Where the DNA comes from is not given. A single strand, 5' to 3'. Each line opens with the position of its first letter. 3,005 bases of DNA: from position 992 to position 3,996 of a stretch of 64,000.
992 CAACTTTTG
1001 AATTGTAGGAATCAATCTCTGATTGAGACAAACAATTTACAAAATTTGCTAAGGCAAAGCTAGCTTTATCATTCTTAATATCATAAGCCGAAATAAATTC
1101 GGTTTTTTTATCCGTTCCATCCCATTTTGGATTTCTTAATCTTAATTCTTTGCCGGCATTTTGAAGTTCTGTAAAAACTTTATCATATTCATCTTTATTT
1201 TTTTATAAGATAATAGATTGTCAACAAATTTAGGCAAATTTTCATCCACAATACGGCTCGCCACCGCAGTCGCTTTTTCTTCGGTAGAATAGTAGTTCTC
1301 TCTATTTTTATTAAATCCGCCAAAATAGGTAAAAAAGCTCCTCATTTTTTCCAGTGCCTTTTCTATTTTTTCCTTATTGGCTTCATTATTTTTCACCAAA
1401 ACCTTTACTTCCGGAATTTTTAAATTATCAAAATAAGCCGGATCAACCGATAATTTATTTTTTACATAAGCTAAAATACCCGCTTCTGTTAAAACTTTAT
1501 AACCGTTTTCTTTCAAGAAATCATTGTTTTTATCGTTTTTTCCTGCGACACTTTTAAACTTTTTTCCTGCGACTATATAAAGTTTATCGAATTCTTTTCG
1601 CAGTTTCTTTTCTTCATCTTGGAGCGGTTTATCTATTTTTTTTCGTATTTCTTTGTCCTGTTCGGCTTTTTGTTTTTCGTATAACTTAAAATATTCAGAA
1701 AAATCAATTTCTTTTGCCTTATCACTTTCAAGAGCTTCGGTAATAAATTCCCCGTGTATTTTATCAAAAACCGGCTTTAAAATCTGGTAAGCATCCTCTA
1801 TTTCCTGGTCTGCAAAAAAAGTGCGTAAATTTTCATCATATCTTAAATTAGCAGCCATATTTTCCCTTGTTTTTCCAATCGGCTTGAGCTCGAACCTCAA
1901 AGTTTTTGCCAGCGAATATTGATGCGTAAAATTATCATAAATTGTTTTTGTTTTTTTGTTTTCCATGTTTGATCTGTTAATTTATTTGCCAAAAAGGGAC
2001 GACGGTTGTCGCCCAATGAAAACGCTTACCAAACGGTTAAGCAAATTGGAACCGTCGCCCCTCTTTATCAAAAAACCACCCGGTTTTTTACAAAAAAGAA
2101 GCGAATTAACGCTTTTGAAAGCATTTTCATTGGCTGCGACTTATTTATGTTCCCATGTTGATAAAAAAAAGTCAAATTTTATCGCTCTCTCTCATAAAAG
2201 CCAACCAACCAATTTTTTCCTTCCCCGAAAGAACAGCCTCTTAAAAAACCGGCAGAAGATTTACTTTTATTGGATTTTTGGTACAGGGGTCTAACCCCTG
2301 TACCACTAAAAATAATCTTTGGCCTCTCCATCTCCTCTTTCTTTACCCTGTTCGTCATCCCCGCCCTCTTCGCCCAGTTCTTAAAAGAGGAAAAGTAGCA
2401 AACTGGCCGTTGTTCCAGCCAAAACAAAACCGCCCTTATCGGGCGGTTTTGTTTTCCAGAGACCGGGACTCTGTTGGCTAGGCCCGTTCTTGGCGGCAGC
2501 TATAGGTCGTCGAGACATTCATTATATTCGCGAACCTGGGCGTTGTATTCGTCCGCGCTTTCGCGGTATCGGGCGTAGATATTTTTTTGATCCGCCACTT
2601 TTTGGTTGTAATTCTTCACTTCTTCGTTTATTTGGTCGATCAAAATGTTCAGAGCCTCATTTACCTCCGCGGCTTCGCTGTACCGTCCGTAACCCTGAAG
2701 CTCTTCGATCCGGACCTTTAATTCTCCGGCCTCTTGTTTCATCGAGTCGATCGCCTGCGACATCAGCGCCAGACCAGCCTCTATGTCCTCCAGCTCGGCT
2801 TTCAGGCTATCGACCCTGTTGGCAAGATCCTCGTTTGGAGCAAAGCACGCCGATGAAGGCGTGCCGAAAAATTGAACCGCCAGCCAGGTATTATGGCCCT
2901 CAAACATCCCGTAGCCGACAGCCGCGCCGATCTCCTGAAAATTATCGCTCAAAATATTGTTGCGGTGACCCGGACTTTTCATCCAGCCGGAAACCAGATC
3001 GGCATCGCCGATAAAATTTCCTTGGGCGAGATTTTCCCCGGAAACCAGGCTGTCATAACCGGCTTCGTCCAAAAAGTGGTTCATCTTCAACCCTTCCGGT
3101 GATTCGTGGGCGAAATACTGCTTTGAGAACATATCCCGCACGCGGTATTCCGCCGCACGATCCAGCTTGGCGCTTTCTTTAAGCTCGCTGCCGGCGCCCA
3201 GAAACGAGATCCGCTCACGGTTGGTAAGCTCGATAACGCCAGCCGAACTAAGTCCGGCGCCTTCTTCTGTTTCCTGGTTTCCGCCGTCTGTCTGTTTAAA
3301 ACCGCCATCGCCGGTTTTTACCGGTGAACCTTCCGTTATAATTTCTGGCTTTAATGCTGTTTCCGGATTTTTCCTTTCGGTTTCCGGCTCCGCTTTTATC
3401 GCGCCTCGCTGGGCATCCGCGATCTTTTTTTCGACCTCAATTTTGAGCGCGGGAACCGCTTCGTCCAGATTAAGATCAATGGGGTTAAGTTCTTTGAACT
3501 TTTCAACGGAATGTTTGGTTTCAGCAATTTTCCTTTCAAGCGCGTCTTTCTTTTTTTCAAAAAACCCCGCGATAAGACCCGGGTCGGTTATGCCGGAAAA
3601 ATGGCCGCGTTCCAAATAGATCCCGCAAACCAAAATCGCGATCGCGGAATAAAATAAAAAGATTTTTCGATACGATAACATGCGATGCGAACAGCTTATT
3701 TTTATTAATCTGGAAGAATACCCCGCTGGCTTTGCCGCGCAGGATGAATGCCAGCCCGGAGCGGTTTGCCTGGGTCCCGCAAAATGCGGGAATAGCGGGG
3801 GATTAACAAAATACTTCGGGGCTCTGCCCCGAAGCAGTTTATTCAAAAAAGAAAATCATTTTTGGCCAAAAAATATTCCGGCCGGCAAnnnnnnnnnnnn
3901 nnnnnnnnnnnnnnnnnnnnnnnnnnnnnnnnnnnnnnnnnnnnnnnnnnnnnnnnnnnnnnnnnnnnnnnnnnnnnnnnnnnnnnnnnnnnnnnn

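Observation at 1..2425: cas12a at the window edge carries a frameshift in a homopolymer; no array or adaptation genes on its 5' side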

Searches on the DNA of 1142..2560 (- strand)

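Call 65: search_rna_families(source=window, start=1900, end=2560, threshold=evalue, max_evalue=1)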
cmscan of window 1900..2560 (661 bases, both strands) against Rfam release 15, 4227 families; matches with E-value up to 1: 8.
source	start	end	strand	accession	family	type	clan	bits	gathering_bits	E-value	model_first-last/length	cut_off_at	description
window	2422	2492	-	RF00512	Leu_leader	Cis-reg; leader;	-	28.4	50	0.00093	1-148/148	no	Leucine operon leader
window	2365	2454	+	RF00512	Leu_leader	Cis-reg; leader;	-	25.6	50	0.005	1-148/148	no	Leucine operon leader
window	2167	2319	-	RF02316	TtnuHACA9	Gene; snRNA; snoRNA; HACA-box;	-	21.4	100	0.63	1-135/135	no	Tetrahymena snoRNA TtnuHACA9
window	2304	2456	+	RF01859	Phe_leader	Cis-reg; leader;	-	20.9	55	0.61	1-125/125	no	Phenylalanine leader peptide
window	2425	2459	+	RF00601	SCARNA20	Gene; snRNA; snoRNA; scaRNA;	-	20.6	44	0.11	84-118/130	no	Small Cajal body specific RNA 20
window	2420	2456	-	RF04301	mir-200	Gene; miRNA;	-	18.6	86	0.43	1-76/76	no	mir-200 microRNA precursor family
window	2383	2452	+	RF02377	SurA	Gene; sRNA;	-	17.1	100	0.028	1-279/279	no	SurA sRNA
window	2423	2496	-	RF02405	P34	Gene; sRNA;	-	13.3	44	0.69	1-399/399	no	Pseudomonas sRNA P34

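Call 66: search_rna_families(source=L001, start=15800, end=16920, threshold=gathering)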
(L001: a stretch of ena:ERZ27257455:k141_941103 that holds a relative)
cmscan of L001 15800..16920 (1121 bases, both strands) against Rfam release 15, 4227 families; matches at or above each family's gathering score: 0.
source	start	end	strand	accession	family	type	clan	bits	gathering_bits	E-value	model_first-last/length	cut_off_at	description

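Call 74: search_dna_similar(query=L001:15944-16830:+, collection=phages, mode=distant, max_evalue=10, max_rows=15)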
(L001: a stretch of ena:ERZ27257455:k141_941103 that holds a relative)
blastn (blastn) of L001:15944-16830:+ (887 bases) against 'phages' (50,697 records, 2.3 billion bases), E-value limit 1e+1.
Records with a match: 17; places in all: 17; records where one place covers at least 80% of the query: 0.
Best place of each record, by identity: >=99% 1; 90-95% 3; 80-90% 11; 60-80% 2.
By first word of the organism name: Salmonella 5; Capybara 2; Xenohaliotis 2; Pectobacterium 2; Bacillus 1; Staphylococcus 1; Proteus 1; Alishewanella 1; uncultured 1; Microviridae 1.
By host as written in the record: - 4; Hydrochoerus hydrochaeris 2; Candidatus Xenohaliotis californiensis 2; Salmonella enterica subsp. enterica serovar Newport 2; Pectobacterium carotovorum subsp. carotovorum strain CBBL19-1-37 2; Bacillus pumilus 1; Staphylococcus pseudintermedius 1; Proteus mirabilis 1; and 2 more.
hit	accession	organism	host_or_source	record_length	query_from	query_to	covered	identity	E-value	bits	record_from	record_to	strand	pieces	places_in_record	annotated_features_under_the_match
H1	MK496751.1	Capybara microvirus Cap1_SP_223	Hydrochoerus hydrochaeris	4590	573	663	6%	94.7%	9e-1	81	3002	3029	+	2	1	none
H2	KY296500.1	Xenohaliotis phage pCXc-HC2016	Candidatus Xenohaliotis californiensis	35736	496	542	5%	78.7%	9e-1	41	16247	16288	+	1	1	hypothetical protein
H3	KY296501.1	Xenohaliotis phage pCXc-HR2015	Candidatus Xenohaliotis californiensis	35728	496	542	5%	78.7%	9e-1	41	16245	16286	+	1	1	hypothetical protein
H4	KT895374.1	Bacillus phage vB_BpuM-BpSp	Bacillus pumilus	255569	351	394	5%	80.4%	9e-1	41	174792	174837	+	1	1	hypothetical protein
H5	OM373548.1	Staphylococcus phage vB_SpsM-DH2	Staphylococcus pseudintermedius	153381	702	745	5%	80.0%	3e-1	43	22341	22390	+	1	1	record has no annotation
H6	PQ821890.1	Proteus phage ABTNLPp2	Proteus mirabilis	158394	594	629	4%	86.8%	3e+0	40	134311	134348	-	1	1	hypothetical protein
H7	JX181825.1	Salmonella phage STML-198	mixed Maryland water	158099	594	629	4%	86.8%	3e+0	40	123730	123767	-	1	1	hypothetical protein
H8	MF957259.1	Salmonella phage Melville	Salmonella enterica subsp. enterica ...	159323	594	629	4%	86.8%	3e+0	40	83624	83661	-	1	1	wac-like collar fiber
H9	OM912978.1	Salmonella phage CF-SP2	Salmonella enterica subsp. enterica ...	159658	594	629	4%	86.8%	3e+0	40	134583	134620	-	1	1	wac: fibritin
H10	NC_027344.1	Salmonella phage STML-198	mixed Maryland water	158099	594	629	4%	86.8%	3e+0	40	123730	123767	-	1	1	fibritin neck whisker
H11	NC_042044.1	Salmonella phage Melville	Salmonella enterica subsp. enterica ...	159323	594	629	4%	86.8%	3e+0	40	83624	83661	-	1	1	fibritin neck whisker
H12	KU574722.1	Pectobacterium phage vB_PcaM_CBB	Pectobacterium carotovorum subsp. ...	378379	151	183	4%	87.9%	3e-1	43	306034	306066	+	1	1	none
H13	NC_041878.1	Pectobacterium phage vB_PcaM_CBB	Pectobacterium carotovorum subsp. ...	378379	151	183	4%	87.9%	3e-1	43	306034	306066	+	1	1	none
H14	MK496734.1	Capybara microvirus Cap1_SP_161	Hydrochoerus hydrochaeris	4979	513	542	3%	93.3%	2e-2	46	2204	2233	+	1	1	none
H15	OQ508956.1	Alishewanella phage vB_AspM_Slicko01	Alishewanella sp. SMS8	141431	615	645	3%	87.1%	3e+0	39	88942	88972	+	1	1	hypothetical protein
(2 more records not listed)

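Call 75: search_dna_similar(query=L001:15944-16830:+, collection=plasmids, mode=distant, max_evalue=10, max_rows=15)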
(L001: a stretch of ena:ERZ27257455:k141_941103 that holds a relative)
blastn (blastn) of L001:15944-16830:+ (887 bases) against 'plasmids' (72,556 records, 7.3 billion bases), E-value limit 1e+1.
Records with a match: 7; places in all: 7; records where one place covers at least 80% of the query: 0.
Best place of each record, by identity: >=99% 1; 90-95% 1; 80-90% 2; 60-80% 3.
By first word of the organism name: Borreliella 3; Clostridium 2; Bacillus 2.
By predicted mobility (MOB-suite, as given by PLSDB): non-mobilizable 5; conjugative 2.
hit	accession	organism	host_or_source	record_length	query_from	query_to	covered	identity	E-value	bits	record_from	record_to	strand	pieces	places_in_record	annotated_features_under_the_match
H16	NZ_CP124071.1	Borreliella carolinensis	Bacterial isolate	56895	584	643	7%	79.0%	3e+0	41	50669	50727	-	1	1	none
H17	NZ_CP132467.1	Borreliella carolinensis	Bacterial isolate,Ixodes minor tick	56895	584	643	7%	79.0%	3e+0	41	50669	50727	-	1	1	none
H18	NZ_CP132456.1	Borreliella carolinensis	Bacterial isolate,Sigmodon hispidus ...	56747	584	643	7%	79.0%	3e+0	41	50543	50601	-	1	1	complement regulator-acquiring protein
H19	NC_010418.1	Clostridium botulinum A3 str. Loch Maree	-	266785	576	619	5%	82.2%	8e-1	43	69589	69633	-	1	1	hypothetical protein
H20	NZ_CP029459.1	Clostridium novyi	swine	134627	696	732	4%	83.8%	3e+0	41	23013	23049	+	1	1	ABC transporter ATP-binding protein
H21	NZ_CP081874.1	Bacillus toyonensis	Environment,soil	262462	356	382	3%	92.6%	3e+0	41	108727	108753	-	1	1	none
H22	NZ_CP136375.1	Bacillus mycoides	whole organism,soil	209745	604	625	2%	100.0%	3e+0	41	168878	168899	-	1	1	none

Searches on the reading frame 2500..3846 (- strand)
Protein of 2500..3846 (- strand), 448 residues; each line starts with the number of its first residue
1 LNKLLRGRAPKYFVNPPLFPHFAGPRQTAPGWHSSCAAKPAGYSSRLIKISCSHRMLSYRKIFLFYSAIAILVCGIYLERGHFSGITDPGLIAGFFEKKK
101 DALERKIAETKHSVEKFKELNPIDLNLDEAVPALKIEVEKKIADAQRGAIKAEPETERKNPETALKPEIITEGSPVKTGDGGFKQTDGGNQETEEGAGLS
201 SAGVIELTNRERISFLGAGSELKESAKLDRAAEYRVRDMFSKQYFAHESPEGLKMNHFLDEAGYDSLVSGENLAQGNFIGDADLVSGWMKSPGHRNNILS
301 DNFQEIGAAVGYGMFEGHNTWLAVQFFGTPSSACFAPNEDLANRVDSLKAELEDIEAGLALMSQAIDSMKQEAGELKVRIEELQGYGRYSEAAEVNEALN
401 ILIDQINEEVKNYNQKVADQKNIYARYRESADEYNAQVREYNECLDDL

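Call 11: search_protein_families(library=pfam, proteins=[window:2500-3846:-], max_evalue=0.01)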
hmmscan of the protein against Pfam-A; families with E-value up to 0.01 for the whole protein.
window:2500-3846:- (448 aa): 1 family
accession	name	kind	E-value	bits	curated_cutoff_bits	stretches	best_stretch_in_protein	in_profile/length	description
PF00188.32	CAP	-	6.7e-11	43.5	21.1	1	221-312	15-104/117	Cysteine-rich secretory protein family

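Call 23: find_encoding_contigs(protein=window:2500-3681:-, flank=10000, max_places=10)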
Protein window:2500-3681:- (393 aa): 17 contigs read that carry it; 3 places shown.
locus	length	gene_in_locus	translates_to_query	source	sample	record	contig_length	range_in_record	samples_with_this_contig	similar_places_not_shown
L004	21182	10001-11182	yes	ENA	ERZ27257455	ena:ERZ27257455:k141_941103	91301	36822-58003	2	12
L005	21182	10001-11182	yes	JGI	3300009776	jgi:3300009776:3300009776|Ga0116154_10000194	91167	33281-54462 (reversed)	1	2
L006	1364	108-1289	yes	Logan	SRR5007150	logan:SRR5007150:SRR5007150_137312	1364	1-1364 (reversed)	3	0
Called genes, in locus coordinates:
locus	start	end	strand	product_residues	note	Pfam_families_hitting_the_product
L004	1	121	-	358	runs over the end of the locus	PF13354:Beta-lactamase2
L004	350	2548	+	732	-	-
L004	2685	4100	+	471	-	PF10282:Lactonase (faint), PF25174:Beta-prop_THOC3 (faint), PF01731:Arylesterase (faint), PF23381:Beta-prop_IFT122_1st (faint), PF23414:Beta-prop_EML_2 (faint), PF21959:DUF6923 (faint), PF08450:SGL (faint), PF21783:YNCE (faint)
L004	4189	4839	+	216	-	-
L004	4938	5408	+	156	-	PF02643:DUF192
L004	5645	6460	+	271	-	PF01145:Band_7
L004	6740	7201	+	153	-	-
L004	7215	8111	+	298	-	-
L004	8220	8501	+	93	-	-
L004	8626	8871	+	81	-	-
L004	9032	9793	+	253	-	-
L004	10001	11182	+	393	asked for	PF00188:CAP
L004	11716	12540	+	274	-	PF18501:REC1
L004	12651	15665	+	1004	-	PF22222:Cpf1_PI-like, PF18516:RuvC_1, PF18510:NUC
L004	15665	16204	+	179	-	PF01930:Cas_Cas4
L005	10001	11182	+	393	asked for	PF00188:CAP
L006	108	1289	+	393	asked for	PF00188:CAP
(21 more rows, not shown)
